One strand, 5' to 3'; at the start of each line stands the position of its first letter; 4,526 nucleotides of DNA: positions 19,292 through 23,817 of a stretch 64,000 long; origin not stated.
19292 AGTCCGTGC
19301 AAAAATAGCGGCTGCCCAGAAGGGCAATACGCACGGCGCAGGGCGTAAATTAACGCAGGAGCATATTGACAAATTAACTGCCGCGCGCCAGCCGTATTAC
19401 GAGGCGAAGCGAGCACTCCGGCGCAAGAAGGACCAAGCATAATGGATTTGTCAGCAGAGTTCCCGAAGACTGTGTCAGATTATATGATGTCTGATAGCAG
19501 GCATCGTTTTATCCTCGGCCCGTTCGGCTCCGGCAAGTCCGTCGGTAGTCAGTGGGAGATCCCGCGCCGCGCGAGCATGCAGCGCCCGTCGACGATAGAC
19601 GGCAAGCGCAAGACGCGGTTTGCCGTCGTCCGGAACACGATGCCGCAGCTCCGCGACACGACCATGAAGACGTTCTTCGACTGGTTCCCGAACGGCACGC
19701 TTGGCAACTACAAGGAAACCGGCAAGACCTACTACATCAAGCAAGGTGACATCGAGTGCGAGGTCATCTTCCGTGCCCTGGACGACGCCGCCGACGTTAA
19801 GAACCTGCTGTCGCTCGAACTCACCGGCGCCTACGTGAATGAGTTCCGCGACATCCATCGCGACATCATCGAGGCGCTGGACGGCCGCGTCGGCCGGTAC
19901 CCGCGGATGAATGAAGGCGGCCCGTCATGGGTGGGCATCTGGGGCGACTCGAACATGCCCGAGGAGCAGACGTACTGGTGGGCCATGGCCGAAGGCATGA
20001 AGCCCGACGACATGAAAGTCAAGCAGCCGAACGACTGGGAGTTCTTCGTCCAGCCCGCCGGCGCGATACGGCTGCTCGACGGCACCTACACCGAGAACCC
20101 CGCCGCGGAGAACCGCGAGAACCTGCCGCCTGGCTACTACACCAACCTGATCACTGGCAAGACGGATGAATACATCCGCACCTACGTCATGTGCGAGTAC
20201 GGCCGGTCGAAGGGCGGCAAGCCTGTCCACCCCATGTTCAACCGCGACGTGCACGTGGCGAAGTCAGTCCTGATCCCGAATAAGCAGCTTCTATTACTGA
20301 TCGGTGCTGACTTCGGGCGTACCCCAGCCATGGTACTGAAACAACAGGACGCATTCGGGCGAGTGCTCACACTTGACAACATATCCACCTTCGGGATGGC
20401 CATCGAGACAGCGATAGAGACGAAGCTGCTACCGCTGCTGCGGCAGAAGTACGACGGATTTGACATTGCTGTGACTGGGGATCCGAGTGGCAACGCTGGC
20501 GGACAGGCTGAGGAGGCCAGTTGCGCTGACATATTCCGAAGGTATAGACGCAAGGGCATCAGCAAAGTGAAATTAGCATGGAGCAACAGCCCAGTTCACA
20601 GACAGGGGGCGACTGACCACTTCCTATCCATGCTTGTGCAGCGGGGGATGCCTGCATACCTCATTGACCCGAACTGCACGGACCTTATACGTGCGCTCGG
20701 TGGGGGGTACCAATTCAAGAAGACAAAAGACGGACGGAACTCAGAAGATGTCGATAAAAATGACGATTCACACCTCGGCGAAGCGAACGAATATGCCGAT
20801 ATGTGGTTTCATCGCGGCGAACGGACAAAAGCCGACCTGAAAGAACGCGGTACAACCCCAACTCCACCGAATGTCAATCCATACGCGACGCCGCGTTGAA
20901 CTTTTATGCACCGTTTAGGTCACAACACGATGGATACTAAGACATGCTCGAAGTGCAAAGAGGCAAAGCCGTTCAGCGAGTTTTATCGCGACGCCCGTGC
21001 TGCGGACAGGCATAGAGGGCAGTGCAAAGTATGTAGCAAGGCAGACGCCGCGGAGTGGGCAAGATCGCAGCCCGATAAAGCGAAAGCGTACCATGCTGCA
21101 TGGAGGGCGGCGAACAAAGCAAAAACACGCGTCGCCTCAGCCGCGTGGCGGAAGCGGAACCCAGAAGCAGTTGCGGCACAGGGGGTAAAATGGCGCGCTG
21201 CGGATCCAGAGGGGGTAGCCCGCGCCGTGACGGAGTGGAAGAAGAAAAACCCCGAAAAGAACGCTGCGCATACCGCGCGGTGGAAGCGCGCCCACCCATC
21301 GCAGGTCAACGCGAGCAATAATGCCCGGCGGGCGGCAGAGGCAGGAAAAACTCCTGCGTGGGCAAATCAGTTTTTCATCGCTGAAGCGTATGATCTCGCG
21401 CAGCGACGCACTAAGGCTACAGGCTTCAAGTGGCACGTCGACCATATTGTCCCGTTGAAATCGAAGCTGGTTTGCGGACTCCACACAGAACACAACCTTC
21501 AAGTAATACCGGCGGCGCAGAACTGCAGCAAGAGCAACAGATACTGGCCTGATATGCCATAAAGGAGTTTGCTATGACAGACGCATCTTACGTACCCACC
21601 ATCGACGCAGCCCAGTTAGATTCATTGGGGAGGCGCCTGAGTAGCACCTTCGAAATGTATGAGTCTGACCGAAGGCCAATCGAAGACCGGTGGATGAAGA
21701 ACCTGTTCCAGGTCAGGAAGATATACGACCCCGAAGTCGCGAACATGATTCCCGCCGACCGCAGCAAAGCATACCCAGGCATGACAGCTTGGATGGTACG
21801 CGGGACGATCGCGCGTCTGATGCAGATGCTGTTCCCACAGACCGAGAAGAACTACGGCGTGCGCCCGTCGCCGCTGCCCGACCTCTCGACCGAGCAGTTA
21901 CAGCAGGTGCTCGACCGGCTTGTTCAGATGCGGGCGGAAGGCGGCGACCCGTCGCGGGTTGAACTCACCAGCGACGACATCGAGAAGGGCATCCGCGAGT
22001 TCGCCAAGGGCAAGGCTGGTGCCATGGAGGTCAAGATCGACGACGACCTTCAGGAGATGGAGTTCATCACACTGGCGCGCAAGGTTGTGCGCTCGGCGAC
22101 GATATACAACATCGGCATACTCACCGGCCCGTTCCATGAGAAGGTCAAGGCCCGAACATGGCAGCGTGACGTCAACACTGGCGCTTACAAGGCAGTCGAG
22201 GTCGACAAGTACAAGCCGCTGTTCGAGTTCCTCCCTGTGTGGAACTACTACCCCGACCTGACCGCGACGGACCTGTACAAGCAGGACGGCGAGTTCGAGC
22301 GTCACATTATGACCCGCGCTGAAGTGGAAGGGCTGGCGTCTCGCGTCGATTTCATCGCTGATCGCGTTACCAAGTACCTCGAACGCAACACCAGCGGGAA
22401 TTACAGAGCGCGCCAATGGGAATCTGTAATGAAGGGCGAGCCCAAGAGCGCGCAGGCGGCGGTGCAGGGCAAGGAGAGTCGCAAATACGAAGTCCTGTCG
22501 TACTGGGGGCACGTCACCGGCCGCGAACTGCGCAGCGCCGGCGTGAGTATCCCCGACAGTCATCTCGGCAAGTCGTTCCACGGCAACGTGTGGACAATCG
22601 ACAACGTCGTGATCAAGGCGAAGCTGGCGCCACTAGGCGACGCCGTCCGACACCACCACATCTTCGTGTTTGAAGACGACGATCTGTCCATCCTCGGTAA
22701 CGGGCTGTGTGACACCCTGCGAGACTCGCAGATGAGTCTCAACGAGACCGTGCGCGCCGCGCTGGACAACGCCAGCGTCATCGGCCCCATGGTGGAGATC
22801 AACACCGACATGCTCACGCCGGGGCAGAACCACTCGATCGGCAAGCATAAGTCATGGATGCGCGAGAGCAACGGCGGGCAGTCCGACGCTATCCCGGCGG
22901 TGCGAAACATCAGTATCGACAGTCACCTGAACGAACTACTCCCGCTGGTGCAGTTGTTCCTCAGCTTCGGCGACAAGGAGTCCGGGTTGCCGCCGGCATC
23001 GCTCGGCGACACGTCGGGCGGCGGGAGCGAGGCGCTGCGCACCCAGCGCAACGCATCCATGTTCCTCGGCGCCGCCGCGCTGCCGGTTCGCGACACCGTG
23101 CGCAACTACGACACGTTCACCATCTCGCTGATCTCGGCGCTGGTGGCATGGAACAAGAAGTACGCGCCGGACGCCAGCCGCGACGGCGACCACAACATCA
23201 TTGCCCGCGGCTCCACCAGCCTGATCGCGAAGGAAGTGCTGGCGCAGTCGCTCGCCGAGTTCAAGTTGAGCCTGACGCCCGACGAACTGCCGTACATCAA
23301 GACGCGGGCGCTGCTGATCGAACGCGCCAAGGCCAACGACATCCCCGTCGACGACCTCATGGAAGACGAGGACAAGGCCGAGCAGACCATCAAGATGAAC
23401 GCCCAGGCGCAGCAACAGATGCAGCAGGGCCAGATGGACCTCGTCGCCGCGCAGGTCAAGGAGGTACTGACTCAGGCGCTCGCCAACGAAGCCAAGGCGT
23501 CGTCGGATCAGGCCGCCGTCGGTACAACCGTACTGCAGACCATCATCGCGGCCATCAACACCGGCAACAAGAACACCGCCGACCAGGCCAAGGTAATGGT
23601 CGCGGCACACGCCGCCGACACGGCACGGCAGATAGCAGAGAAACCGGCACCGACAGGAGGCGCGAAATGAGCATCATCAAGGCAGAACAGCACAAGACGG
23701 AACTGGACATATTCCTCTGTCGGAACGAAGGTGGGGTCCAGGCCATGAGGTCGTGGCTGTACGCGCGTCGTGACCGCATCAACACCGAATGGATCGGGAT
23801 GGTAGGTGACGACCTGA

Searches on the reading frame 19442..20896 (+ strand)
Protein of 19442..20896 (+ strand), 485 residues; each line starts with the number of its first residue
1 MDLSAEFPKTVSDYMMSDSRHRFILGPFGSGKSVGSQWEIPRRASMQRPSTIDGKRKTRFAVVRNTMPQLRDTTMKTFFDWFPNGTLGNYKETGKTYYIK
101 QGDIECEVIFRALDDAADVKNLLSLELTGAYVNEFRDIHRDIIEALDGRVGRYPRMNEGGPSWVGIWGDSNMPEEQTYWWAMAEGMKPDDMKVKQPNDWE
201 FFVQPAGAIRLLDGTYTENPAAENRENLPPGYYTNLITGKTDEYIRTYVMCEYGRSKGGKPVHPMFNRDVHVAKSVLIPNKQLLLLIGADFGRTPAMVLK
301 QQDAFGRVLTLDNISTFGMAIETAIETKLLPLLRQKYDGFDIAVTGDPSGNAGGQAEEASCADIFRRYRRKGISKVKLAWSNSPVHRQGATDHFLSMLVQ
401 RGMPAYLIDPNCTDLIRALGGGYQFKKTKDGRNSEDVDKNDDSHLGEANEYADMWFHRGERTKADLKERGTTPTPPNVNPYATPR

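Call 10: search_protein_families(library=phrogs, proteins=[window:19442-20896:+], max_evalue=0.001)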
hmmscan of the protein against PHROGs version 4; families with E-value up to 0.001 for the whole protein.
window:19442-20896:+ (485 aa): 3 families
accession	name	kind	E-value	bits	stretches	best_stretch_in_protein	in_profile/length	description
phrog_2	-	head and packaging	3.1e-23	83.4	1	16-460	275-596/807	terminase large subunit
phrog_10250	-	head and packaging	2.9e-05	24.9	1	247-452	12-211/228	terminase large subunit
phrog_979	-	head and packaging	5e-05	23.2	1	11-150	156-288/642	terminase large subunit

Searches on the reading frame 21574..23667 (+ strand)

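Call 10: search_protein_families(library=phrogs, proteins=[window:21574-23667:+], max_evalue=0.001)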
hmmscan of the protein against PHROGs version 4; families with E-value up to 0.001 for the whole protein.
window:21574-23667:+ (698 aa): 1 family
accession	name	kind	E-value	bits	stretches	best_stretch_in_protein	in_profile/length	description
phrog_332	-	connector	1.2e-29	104.2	1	16-638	8-547/560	head-tail adaptor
